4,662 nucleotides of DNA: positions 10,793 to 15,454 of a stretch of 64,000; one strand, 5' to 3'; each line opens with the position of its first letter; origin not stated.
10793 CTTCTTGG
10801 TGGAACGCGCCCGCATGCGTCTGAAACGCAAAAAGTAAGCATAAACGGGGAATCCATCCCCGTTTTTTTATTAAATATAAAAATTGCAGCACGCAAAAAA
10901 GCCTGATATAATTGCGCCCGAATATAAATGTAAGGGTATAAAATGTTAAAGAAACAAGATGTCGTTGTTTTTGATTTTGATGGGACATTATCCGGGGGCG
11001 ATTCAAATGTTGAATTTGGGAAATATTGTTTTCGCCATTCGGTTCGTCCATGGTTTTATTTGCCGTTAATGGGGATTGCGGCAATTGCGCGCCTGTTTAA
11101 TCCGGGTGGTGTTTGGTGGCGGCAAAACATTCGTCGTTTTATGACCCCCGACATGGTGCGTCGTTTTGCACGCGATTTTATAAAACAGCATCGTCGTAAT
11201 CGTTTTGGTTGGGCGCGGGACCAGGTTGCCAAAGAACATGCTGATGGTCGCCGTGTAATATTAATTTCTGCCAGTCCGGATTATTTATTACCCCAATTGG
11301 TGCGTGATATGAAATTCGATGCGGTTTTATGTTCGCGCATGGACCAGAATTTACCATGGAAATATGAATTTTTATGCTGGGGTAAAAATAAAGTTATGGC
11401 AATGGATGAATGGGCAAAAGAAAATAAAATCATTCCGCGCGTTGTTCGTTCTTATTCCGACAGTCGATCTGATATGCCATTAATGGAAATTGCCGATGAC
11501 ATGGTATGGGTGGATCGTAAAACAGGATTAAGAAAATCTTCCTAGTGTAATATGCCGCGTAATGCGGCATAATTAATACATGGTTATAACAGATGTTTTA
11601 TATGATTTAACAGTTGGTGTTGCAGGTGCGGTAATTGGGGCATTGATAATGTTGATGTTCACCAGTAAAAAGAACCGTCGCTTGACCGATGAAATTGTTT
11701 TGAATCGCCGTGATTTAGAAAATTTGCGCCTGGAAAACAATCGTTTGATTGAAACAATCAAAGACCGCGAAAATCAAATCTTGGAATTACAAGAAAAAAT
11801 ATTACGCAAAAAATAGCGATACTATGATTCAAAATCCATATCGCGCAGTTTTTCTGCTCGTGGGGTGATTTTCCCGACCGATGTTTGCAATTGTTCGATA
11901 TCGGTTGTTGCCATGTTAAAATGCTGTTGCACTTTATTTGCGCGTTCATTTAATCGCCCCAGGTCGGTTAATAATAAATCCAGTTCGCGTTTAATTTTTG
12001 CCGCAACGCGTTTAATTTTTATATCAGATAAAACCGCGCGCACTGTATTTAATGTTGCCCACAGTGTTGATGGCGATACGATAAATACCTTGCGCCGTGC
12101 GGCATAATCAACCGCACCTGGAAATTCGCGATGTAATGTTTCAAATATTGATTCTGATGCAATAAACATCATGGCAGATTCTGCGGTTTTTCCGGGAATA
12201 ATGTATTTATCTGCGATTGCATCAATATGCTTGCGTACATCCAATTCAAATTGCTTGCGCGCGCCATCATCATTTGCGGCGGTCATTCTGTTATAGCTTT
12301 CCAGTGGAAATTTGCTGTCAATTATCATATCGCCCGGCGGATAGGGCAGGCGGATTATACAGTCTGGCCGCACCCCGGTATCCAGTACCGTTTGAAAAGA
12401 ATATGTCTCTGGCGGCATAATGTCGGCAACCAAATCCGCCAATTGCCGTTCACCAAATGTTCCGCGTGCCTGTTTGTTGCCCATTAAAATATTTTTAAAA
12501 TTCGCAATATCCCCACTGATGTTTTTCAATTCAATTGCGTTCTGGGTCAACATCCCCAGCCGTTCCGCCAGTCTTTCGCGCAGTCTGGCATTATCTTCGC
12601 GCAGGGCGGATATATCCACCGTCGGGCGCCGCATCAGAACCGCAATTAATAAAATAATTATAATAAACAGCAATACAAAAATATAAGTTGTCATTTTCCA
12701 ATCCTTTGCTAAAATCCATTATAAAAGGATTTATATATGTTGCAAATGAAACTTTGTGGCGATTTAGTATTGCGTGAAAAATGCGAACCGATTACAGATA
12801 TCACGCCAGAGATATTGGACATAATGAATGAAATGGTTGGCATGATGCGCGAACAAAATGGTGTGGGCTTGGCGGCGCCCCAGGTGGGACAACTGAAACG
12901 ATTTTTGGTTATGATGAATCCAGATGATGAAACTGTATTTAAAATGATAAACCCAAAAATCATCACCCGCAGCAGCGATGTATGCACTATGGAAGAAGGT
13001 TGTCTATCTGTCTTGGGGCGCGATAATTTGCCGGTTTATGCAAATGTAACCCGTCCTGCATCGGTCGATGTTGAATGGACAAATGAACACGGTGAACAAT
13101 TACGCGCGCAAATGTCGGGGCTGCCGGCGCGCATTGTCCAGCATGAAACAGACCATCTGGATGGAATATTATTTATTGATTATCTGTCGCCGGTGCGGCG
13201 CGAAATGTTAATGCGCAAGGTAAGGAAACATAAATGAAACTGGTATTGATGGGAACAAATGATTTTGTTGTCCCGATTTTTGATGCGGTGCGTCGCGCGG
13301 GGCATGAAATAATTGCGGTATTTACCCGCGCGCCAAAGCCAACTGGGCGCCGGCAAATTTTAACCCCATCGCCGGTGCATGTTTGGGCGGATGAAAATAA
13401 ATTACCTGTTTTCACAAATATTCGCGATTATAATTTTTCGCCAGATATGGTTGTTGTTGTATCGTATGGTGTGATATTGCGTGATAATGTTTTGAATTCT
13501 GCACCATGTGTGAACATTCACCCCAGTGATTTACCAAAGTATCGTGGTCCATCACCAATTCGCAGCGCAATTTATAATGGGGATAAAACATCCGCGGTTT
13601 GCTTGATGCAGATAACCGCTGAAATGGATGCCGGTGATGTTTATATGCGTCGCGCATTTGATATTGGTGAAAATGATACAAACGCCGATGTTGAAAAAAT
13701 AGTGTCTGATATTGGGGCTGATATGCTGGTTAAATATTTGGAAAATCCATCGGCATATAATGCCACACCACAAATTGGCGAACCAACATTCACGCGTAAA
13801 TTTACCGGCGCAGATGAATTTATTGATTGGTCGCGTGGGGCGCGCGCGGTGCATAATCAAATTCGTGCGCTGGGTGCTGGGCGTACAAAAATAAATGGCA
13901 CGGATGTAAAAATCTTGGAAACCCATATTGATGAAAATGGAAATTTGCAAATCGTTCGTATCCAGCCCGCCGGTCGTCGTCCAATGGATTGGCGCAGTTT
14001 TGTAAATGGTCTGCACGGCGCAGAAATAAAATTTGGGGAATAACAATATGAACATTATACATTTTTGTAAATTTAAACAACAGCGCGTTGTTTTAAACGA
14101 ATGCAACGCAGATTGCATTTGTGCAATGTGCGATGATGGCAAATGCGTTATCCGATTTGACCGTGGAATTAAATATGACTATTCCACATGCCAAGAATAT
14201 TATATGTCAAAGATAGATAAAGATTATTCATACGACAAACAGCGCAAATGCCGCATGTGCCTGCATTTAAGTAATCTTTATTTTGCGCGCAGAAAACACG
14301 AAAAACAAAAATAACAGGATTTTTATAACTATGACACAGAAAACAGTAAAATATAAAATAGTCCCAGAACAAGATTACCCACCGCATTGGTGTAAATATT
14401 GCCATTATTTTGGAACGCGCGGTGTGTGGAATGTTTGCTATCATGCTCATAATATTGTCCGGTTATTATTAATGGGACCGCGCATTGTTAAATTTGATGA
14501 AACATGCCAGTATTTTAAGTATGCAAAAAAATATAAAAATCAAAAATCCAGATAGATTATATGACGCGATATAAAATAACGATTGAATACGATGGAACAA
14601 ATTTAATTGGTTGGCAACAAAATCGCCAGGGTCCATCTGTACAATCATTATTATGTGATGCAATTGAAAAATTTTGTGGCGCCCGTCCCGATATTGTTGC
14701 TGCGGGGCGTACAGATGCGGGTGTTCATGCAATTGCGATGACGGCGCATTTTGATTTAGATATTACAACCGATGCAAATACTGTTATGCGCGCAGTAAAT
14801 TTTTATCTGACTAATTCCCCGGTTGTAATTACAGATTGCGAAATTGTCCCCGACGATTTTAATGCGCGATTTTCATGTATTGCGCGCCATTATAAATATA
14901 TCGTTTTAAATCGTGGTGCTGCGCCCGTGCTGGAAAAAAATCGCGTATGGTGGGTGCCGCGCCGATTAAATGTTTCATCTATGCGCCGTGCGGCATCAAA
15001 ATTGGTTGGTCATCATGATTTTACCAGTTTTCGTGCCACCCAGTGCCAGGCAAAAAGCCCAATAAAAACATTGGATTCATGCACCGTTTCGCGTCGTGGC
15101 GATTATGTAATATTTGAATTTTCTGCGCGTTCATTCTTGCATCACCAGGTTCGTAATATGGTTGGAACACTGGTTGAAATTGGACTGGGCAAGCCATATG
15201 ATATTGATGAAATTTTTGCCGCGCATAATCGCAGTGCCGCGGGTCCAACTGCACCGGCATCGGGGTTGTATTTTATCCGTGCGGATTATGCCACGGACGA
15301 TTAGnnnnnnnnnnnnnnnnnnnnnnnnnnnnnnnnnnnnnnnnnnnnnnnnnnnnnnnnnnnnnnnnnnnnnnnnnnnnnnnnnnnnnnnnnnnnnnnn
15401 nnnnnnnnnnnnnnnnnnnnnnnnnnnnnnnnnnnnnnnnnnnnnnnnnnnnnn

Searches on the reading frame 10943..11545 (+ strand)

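Call 65: search_protein_families(library=pfam, proteins=[window:10943-11545:+], max_evalue=0.00001)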
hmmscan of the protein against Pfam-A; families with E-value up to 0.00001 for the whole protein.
window:10943-11545:+ (200 aa): 1 family
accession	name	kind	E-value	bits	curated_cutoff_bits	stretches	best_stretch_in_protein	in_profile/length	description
PF12710.13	HAD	-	3.5e-23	83.5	27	1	8-182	1-189/189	haloacid dehalogenase-like hydrolase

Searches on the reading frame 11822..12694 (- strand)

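Call 65: search_protein_families(library=pfam, proteins=[window:11822-12694:-], max_evalue=0.00001)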
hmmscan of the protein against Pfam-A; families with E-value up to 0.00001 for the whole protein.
window:11822-12694:- (290 aa): 1 family
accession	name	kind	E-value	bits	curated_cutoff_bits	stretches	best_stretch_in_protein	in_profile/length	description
PF02646.22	RmuC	-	5.5e-56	190.2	26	1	31-289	17-287/291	RmuC family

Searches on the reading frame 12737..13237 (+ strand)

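Call 65: search_protein_families(library=pfam, proteins=[window:12737-13237:+], max_evalue=0.00001)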
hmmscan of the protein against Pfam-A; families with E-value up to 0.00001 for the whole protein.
window:12737-13237:+ (166 aa): 1 family
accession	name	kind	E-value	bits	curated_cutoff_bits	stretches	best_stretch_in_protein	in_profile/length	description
PF01327.26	Pep_deformylase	-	1e-43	149.1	22.8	1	6-155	6-155/156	Polypeptide deformylase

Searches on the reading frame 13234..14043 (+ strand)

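Call 65: search_protein_families(library=pfam, proteins=[window:13234-14043:+], max_evalue=0.00001)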
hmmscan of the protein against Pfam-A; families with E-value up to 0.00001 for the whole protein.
window:13234-14043:+ (269 aa): 2 families
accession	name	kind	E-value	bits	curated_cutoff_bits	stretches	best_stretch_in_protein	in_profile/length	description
PF00551.24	Formyl_trans_N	-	2.5e-25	89.7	26.1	1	2-167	2-179/181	Formyl transferase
PF02911.23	Formyl_trans_C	-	3.2e-10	40.5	21.1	1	192-235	4-50/100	Formyl transferase, C-terminal domain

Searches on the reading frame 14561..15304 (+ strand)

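Call 65: search_protein_families(library=pfam, proteins=[window:14561-15304:+], max_evalue=0.00001)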
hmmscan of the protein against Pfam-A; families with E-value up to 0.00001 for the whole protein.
window:14561-15304:+ (247 aa): 1 family
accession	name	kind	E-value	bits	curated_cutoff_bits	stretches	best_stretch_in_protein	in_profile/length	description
PF01416.25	PseudoU_synth_1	-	1.3e-35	122.6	23.3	1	144-243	1-107/108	tRNA pseudouridine synthase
